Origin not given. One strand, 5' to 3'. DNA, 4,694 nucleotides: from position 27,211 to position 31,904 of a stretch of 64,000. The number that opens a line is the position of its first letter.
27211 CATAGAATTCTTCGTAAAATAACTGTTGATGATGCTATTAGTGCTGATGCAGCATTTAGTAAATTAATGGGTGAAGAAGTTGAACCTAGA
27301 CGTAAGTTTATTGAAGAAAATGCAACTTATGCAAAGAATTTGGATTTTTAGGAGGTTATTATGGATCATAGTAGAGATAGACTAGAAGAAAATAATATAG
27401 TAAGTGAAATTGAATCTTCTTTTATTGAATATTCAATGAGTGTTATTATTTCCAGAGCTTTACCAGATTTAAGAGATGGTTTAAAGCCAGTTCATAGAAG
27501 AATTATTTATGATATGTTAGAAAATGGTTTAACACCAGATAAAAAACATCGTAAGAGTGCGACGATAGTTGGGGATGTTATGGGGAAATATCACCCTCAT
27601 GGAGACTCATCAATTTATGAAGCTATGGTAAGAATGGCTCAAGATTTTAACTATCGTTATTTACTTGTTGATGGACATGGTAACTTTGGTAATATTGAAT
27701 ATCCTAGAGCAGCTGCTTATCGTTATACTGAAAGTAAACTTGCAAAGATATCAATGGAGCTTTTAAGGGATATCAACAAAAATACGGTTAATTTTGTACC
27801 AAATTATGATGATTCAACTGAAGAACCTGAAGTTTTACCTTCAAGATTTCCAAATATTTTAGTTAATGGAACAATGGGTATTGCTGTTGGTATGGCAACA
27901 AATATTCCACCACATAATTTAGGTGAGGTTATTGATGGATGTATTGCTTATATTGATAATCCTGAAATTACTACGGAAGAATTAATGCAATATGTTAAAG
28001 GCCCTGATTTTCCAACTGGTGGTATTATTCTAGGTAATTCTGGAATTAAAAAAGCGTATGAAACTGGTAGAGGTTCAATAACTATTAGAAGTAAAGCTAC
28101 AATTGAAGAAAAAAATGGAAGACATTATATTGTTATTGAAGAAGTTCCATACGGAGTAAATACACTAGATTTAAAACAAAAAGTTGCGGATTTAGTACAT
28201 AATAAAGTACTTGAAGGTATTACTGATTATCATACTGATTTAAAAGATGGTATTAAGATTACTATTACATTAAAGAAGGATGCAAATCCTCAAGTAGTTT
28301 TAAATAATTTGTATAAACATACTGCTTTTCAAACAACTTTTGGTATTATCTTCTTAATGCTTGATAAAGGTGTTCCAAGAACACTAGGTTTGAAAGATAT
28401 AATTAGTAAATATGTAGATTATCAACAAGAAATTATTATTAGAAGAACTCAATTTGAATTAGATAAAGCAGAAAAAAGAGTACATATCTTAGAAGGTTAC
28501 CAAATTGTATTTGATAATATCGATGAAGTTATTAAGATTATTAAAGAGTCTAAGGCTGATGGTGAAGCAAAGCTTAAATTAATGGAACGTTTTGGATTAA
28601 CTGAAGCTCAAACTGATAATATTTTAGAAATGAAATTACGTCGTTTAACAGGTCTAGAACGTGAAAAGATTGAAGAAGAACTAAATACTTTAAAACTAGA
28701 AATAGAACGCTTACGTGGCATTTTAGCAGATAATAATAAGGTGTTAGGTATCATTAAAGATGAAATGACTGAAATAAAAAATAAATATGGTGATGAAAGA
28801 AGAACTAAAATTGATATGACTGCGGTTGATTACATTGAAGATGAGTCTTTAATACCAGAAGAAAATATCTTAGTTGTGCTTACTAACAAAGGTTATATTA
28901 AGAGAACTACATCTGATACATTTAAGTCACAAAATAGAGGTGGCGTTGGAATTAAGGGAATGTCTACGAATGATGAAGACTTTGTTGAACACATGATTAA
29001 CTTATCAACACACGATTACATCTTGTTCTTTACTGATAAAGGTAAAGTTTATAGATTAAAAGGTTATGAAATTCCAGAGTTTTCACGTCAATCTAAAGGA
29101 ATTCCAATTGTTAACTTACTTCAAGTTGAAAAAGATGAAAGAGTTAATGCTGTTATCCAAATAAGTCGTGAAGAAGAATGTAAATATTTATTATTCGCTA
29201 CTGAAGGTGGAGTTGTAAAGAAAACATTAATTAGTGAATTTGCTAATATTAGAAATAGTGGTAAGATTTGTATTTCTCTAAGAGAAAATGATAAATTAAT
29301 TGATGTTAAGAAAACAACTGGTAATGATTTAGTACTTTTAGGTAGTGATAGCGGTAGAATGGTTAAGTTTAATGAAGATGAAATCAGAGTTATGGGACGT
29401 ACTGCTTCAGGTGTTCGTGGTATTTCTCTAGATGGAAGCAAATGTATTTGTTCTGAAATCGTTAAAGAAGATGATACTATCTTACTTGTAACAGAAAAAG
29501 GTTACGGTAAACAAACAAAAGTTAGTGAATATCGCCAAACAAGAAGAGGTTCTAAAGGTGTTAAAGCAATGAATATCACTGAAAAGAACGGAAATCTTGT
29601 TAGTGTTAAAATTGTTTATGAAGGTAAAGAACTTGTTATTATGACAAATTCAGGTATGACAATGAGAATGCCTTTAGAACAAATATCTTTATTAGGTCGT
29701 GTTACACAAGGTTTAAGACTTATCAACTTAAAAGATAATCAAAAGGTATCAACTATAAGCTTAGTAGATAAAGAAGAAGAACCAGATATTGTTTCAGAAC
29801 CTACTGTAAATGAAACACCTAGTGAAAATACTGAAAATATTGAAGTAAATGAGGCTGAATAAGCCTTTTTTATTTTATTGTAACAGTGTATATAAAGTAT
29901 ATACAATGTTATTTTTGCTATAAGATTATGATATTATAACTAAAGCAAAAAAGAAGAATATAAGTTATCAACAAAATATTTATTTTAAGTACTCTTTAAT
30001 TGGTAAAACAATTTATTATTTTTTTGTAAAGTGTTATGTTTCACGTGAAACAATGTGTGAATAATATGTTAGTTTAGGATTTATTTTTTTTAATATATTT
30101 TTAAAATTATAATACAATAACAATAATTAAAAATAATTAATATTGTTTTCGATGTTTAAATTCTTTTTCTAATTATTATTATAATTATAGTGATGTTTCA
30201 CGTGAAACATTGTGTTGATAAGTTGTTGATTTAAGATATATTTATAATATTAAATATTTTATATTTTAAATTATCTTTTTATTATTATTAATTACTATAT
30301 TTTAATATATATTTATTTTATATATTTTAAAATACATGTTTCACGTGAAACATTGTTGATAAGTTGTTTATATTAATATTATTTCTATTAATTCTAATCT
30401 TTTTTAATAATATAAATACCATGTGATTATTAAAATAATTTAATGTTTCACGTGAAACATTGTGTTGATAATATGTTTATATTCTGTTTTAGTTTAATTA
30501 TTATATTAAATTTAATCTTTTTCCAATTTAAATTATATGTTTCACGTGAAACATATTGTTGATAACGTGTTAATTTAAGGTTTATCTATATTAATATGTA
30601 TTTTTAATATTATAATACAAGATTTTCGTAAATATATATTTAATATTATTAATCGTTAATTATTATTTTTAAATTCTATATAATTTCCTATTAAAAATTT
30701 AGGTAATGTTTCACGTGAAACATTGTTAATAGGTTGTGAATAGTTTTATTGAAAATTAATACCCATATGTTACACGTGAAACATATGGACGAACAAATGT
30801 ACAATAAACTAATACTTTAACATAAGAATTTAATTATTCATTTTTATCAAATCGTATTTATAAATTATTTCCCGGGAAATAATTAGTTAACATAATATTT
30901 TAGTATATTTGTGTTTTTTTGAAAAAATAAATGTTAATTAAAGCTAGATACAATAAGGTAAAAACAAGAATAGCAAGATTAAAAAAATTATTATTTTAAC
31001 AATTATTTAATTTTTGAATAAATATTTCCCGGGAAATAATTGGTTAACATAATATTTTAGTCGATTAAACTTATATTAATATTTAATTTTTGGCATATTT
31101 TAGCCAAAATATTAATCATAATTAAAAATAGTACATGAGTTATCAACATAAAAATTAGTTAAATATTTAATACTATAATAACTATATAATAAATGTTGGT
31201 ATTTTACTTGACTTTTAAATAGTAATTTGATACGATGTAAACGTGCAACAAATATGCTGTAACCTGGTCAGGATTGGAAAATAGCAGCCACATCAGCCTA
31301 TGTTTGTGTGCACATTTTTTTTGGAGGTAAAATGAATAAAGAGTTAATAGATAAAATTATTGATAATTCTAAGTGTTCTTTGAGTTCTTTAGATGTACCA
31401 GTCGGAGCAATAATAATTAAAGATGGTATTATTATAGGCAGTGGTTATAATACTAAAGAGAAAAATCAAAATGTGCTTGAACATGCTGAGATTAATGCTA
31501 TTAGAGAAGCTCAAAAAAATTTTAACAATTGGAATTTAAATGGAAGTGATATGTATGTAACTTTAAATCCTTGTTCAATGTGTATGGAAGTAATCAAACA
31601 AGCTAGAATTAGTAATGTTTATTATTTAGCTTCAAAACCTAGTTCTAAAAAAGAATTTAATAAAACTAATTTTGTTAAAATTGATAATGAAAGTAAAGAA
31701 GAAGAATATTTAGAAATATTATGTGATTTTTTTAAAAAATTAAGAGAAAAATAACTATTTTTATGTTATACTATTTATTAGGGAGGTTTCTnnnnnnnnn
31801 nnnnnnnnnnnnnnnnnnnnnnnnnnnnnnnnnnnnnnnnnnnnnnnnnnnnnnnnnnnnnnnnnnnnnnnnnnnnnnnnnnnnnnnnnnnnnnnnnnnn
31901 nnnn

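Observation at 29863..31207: Plasmid-centromere-like array of seven parS sites in a dedicated 1.35-kb ORF-free slot downstream of gyrA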

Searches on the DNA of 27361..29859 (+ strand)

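Call 81: search_rna_families(source=L026, start=12300, end=18500, threshold=gathering)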
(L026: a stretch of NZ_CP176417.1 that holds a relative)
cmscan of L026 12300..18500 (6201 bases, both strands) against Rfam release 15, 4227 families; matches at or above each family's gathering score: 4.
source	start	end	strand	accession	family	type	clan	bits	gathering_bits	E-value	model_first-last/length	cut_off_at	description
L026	15898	18500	+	RF02541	LSU_rRNA_bacteria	Gene; rRNA;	CL00112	2636.8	50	0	1-2600/2925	3'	Bacterial large subunit ribosomal RNA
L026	13985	15536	+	RF00177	SSU_rRNA_bacteria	Gene; rRNA;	CL00111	1643.2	50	0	1-1533/1533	no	Bacterial small subunit ribosomal RNA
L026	15635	15708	+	RF00005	tRNA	Gene; tRNA;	CL00001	74.1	29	2.2e-15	1-71/71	no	tRNA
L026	15725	15797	+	RF00005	tRNA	Gene; tRNA;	CL00001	66.5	29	2.8e-13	1-71/71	no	tRNA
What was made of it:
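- Checked: The rrn operon after gyrA in ordinary Bacilli was confirmed for a Lysinibacillus genome (call 81).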

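Call 82: search_rna_families(sources=[L015, L014, L017, L020, L009], threshold=gathering)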
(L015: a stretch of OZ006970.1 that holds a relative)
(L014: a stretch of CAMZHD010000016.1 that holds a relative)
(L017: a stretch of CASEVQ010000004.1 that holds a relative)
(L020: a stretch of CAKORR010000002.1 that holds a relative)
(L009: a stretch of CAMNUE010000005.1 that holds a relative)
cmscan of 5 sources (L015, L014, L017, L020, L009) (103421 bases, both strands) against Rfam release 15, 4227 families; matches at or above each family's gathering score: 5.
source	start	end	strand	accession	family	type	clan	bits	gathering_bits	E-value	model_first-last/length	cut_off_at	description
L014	4380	4465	+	RF00169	Bacteria_small_SRP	Gene;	CL00003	58.5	40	4.5e-10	1-97/97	no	Bacterial small signal recognition particle RNA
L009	13970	14065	+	RF00169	Bacteria_small_SRP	Gene;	CL00003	55.1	40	4.2e-09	1-97/97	no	Bacterial small signal recognition particle RNA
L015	13217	13298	+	RF00169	Bacteria_small_SRP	Gene;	CL00003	54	40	8.7e-09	1-97/97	no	Bacterial small signal recognition particle RNA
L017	12473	12572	+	RF00169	Bacteria_small_SRP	Gene;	CL00003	51.5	40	4.3e-08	1-97/97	no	Bacterial small signal recognition particle RNA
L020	12591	12688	+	RF00169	Bacteria_small_SRP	Gene;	CL00003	51.1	40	5.4e-08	1-97/97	no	Bacterial small signal recognition particle RNA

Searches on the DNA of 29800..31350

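Call 70: search_rna_families(source=window, start=29800, end=31350, threshold=evalue, max_evalue=1)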
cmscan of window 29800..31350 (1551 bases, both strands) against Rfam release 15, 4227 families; matches with E-value up to 1: 1.
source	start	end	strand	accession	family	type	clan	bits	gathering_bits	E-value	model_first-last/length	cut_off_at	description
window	31237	31322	+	RF00169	Bacteria_small_SRP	Gene;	CL00003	58.8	40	5.5e-12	1-97/97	no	Bacterial small signal recognition particle RNA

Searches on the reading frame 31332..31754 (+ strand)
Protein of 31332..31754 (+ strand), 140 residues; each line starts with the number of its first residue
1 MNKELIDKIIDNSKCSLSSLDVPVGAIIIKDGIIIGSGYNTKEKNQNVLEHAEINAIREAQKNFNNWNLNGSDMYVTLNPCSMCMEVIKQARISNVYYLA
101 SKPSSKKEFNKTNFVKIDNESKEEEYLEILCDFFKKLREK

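Call 32: search_protein_families(library=pfam, proteins=[window:31332-31754:+], max_evalue=0.01)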
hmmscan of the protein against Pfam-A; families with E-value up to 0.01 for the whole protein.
window:31332-31754:+ (140 aa): 4 families
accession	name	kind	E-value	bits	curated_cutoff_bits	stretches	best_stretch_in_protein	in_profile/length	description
PF14437.12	MafB19-deam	-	4e-31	108.2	27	1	8-138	9-142/142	MafB19-like deaminase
PF00383.29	dCMP_cyt_deam_1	-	6.6e-25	87.4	25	1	16-99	18-101/102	Cytidine and deoxycytidylate deaminase zinc-binding region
PF14439.12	Bd3614-deam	-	2.5e-07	31.1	38.5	1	26-102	13-92/113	Bd3614-like deaminase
PF18750.7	SNAD4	-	0.0032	17.9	27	1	44-90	26-73/130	Secreted Novel AID/APOBEC-like Deaminase 4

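Call 39: find_encoding_contigs(protein=window:31332-31754:+, flank=4000, max_places=10)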
Protein window:31332-31754:+ (140 aa): 24 contigs read that carry it; 10 places shown.
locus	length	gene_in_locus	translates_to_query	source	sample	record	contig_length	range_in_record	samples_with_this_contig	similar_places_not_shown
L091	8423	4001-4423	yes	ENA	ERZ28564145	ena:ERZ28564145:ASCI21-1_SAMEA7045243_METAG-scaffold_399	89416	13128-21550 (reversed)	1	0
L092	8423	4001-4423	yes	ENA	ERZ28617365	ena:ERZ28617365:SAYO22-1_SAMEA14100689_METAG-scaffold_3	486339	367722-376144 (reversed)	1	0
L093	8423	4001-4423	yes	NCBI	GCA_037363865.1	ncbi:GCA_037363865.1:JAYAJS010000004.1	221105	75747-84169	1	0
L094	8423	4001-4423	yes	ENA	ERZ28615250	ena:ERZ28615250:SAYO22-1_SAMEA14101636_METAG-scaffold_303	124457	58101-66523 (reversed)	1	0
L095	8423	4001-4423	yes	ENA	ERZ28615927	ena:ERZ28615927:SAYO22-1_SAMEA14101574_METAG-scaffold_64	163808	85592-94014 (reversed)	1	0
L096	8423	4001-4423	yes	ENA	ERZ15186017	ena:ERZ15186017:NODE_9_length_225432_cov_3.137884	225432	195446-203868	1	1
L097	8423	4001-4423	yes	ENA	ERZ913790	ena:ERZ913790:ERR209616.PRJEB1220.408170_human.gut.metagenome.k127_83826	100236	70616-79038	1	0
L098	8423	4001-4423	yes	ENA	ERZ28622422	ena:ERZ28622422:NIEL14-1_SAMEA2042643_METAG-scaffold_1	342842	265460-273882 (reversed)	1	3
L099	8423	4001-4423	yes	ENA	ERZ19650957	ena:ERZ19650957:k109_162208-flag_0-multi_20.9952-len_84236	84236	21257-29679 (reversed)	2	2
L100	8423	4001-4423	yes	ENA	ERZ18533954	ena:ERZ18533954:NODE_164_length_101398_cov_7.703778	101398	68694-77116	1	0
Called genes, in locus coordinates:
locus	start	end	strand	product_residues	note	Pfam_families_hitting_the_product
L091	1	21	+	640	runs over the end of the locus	PF02518:HATPase_c, PF00204:DNA_gyraseB, PF01751:Toprim, PF00986:DNA_gyraseB_C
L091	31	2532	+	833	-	PF00521:DNA_topoisoIV, PF03989:DNA_gyraseA_C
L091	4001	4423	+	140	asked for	PF00383:dCMP_cyt_deam_1, PF14437:MafB19-deam, PF14439:Bd3614-deam (weak)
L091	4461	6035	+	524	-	PF05496:RuvB_N (faint), PF13177:DNA_pol3_delta2, PF00004:AAA, PF13401:AAA_22 (faint), PF22608:DNAX_ATPase_lid, PF21960:RCF1-5-like_lid (weak)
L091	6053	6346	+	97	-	PF02575:YbaB_DNA_bd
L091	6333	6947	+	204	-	PF21176:RecR_HhH, PF02132:RecR_ZnF, PF01751:Toprim (weak), PF13662:Toprim_4, PF21175:RecR_C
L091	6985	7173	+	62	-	PF07441:BofA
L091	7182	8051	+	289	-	PF13177:DNA_pol3_delta2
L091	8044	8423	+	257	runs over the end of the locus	PF04468:PSP1, PF28472:PSP1_3rd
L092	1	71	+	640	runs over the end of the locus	PF02518:HATPase_c, PF00204:DNA_gyraseB, PF01751:Toprim, PF00986:DNA_gyraseB_C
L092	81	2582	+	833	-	PF00521:DNA_topoisoIV, PF03989:DNA_gyraseA_C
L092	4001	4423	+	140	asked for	PF00383:dCMP_cyt_deam_1, PF14437:MafB19-deam, PF14439:Bd3614-deam (weak)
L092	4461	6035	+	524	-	PF05496:RuvB_N (faint), PF13177:DNA_pol3_delta2, PF00004:AAA, PF13401:AAA_22 (faint), PF22608:DNAX_ATPase_lid, PF21960:RCF1-5-like_lid (weak)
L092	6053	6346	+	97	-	PF02575:YbaB_DNA_bd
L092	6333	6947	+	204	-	PF21176:RecR_HhH, PF02132:RecR_ZnF, PF01751:Toprim (weak), PF13662:Toprim_4, PF21175:RecR_C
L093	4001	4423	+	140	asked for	PF00383:dCMP_cyt_deam_1, PF14437:MafB19-deam, PF14439:Bd3614-deam (weak)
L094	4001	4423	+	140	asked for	PF00383:dCMP_cyt_deam_1, PF14437:MafB19-deam, PF14439:Bd3614-deam (weak)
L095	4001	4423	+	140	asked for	PF00383:dCMP_cyt_deam_1, PF14437:MafB19-deam, PF14439:Bd3614-deam (weak)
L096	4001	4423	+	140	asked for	PF00383:dCMP_cyt_deam_1, PF14437:MafB19-deam, PF14439:Bd3614-deam (weak)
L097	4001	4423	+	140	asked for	PF00383:dCMP_cyt_deam_1, PF14437:MafB19-deam, PF14439:Bd3614-deam (weak)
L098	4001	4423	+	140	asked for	PF00383:dCMP_cyt_deam_1, PF14437:MafB19-deam, PF14439:Bd3614-deam (weak)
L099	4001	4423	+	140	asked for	PF00383:dCMP_cyt_deam_1, PF14437:MafB19-deam, PF14439:Bd3614-deam (weak)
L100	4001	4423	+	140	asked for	PF00383:dCMP_cyt_deam_1, PF14437:MafB19-deam, PF14439:Bd3614-deam (weak)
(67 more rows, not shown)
